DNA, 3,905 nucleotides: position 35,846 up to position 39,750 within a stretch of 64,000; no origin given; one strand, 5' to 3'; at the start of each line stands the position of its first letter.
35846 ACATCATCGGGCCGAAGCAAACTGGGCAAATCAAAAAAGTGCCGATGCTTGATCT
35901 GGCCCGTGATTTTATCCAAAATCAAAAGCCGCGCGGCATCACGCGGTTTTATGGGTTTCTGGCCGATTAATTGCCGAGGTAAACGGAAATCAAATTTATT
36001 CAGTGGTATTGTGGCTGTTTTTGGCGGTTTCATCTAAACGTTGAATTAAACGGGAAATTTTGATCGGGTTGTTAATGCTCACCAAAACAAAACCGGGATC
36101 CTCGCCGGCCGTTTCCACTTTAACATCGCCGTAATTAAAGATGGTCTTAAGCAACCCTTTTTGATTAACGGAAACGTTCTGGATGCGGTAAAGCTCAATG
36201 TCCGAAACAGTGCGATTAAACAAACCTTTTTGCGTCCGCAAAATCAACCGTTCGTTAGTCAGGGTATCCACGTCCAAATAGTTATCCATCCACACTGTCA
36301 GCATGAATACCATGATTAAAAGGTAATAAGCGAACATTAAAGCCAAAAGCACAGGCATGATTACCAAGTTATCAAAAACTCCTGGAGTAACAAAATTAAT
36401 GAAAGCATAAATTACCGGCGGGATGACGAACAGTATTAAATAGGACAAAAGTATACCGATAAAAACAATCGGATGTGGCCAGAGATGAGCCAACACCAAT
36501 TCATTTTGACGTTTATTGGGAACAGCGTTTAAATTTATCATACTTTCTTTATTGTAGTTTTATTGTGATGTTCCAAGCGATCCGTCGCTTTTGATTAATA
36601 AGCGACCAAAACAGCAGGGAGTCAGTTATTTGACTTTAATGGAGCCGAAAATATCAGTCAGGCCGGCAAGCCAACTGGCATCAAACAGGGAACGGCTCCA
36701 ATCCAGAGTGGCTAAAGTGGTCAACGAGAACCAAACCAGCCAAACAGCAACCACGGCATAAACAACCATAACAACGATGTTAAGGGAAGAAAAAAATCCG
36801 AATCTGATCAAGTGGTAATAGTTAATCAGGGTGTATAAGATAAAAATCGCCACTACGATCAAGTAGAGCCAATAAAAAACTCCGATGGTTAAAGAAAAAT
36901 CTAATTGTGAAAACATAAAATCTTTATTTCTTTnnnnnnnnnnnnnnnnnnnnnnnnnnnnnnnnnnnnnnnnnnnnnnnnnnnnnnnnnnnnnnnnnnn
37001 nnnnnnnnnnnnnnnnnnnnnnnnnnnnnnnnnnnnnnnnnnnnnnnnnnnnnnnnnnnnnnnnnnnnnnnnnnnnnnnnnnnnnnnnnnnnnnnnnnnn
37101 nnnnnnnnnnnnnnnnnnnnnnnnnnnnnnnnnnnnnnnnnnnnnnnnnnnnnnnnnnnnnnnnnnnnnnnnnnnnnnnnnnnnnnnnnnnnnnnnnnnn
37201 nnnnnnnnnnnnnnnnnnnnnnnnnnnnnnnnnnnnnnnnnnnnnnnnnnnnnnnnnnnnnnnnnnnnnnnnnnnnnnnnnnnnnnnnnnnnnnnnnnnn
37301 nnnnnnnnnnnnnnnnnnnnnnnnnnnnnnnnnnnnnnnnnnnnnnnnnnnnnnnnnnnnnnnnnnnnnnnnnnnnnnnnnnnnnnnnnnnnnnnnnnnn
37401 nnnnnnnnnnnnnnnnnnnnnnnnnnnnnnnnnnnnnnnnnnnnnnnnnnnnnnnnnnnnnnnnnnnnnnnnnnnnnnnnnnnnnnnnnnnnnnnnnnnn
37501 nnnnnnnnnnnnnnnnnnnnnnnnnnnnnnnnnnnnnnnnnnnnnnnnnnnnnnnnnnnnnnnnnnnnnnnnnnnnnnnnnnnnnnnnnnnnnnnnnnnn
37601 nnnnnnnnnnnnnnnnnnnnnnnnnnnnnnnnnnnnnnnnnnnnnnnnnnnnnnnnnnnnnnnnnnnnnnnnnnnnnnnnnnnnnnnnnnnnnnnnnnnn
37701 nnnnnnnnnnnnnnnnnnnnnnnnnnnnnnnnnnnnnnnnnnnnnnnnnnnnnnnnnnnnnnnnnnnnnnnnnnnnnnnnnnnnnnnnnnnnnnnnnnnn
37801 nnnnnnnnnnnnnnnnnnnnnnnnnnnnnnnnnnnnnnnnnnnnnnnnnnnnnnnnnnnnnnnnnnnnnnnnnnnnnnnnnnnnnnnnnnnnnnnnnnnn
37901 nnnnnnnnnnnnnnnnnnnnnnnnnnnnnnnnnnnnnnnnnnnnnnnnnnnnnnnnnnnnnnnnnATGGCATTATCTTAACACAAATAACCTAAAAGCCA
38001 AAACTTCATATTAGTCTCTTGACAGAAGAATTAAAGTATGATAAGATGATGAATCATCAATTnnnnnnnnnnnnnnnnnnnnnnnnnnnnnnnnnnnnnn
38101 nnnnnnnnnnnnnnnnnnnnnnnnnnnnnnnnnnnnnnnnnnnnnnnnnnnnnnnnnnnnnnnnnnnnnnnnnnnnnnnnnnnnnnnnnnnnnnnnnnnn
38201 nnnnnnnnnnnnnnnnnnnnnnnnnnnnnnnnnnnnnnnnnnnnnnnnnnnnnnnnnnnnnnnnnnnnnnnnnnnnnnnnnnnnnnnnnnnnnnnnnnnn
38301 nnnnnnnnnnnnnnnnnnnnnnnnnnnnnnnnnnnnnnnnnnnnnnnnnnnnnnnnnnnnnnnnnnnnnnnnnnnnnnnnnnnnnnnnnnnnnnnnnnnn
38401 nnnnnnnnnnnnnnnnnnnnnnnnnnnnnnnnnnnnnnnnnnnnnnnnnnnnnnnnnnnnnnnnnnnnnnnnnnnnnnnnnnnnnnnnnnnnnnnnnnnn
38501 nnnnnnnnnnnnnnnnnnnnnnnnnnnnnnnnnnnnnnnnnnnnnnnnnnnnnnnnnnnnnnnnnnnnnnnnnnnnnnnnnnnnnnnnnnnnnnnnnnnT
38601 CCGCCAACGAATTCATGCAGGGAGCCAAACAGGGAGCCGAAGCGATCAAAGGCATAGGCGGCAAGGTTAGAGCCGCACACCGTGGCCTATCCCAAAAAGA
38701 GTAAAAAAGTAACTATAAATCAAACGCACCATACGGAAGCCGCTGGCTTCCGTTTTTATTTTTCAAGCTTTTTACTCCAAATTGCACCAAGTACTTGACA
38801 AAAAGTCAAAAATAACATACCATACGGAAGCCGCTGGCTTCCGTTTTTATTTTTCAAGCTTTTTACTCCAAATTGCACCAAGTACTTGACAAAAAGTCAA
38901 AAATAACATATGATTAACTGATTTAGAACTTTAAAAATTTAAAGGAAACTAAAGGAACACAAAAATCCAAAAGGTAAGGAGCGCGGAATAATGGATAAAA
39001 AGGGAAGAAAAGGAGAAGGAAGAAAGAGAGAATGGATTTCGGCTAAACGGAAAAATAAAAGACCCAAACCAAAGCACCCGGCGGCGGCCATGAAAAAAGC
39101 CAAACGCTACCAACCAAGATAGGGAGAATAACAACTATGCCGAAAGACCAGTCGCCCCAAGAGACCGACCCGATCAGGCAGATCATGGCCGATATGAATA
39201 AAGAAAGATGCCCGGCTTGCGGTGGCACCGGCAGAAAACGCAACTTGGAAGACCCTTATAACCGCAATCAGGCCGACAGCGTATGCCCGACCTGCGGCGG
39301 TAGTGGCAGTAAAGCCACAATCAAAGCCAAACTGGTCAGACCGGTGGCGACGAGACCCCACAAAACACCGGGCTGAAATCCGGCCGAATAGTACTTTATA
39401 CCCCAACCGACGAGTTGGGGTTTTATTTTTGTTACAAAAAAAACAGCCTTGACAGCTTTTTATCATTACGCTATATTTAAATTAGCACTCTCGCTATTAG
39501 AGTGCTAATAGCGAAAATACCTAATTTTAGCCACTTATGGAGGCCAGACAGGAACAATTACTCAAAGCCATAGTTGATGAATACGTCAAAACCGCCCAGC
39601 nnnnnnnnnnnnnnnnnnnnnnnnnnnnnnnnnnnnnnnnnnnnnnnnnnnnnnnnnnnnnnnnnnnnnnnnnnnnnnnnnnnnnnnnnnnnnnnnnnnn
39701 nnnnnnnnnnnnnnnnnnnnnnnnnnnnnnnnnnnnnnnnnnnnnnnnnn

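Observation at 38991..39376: Two mini-ORFs ahead of the CIRCE-hrcA operon: a polypurine-encoded K/R-rich 43-aa peptide and a 79-aa protein with two DnaJ-type CxxCxGxG zinc-finger motifs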

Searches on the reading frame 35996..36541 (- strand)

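Call 81: search_protein_families(library=pfam, proteins=[window:35996-36541:-], max_evalue=0.001)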
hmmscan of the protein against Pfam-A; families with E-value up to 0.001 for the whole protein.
window:35996-36541:- (181 aa): 2 families
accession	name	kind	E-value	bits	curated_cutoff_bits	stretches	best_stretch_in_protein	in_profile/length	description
PF03703.20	bPH_2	-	9.3e-13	48.7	22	1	93-165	7-77/78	Bacterial PH domain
PF14470.12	bPH_3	-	0.00018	22.3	23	1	93-135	26-69/95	Bacterial PH domain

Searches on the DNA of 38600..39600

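Call 7: search_rna_families(source=window, start=38600, end=39600, threshold=evalue, max_evalue=1)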
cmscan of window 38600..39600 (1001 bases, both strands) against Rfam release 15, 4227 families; matches with E-value up to 1: 5.
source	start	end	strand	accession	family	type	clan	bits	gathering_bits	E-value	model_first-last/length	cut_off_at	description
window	39390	39509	-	RF01774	rpsL_ricks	Cis-reg; leader;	-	29.6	60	0.42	1-131/131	no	Rickettsia rpsL leader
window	38732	38845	+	RF04134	MIR7504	Gene; miRNA;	-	26.8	83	0.028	1-124/124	no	MIR7504 microRNA precursor family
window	39402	39467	+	RF02064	STnc370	Gene; sRNA;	-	26.7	54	0.41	1-71/71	no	Enterobacterial sRNA STnc370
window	38789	38886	-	RF02332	TtnuHACA25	Gene; snRNA; snoRNA; HACA-box;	-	24.5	100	0.19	1-111/111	no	Tetrahymena snoRNA TtnuHACA25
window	38729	38838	-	RF02601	BASRCI337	Gene; sRNA;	-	22.5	229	0.0041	1-191/191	no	Brucella sRNA CI337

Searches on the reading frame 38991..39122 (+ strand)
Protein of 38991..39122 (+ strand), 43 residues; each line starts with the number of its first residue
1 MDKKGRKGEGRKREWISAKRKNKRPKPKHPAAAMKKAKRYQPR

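Call 5: search_protein_families(library=pfam, proteins=[window:38991-39122:+], max_evalue=1)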
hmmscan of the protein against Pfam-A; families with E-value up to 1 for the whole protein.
window:38991-39122:+ (43 aa): 0 families

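Call 31: search_protein_families(library=ncbifam, proteins=[window:38991-39122:+], max_evalue=1)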
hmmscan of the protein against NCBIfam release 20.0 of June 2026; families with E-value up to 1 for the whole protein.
window:38991-39122:+ (43 aa): 0 families

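Call 45: find_homologous_proteins(query=A2, max_evalue=0.1)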
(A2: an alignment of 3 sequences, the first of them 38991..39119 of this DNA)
Query A2 (3 sequences) (43 aa, profile of the alignment): 3 proteins with E <= 0.1 among 3 candidates.
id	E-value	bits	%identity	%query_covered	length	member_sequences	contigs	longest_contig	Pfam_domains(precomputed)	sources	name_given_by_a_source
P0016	2.6e-17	80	67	63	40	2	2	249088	-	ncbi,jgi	ncbi:MAG: hypothetical protein WC668_01160 [Patescibacteria group bacterium]|jgi:hypothetical protei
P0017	1.7e-16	78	53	93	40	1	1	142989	-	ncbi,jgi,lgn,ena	ncbi:MAG: hypothetical protein WCT16_03030 [Candidatus Buchananbacteria bacterium]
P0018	1.9e-14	71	100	100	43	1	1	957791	-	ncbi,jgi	ncbi:MAG: hypothetical protein WC473_02670 [Patescibacteria group bacterium]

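Call 56: search_protein_families(library=phrogs, proteins=[window:38991-39122:+], max_evalue=0.1)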
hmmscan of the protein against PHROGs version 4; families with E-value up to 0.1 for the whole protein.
window:38991-39122:+ (43 aa): 0 families

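Call 57: search_protein_families(library=padloc, proteins=[window:38991-39122:+], max_evalue=0.1)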
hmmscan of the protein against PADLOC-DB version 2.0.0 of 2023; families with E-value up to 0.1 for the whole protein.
window:38991-39122:+ (43 aa): 0 families
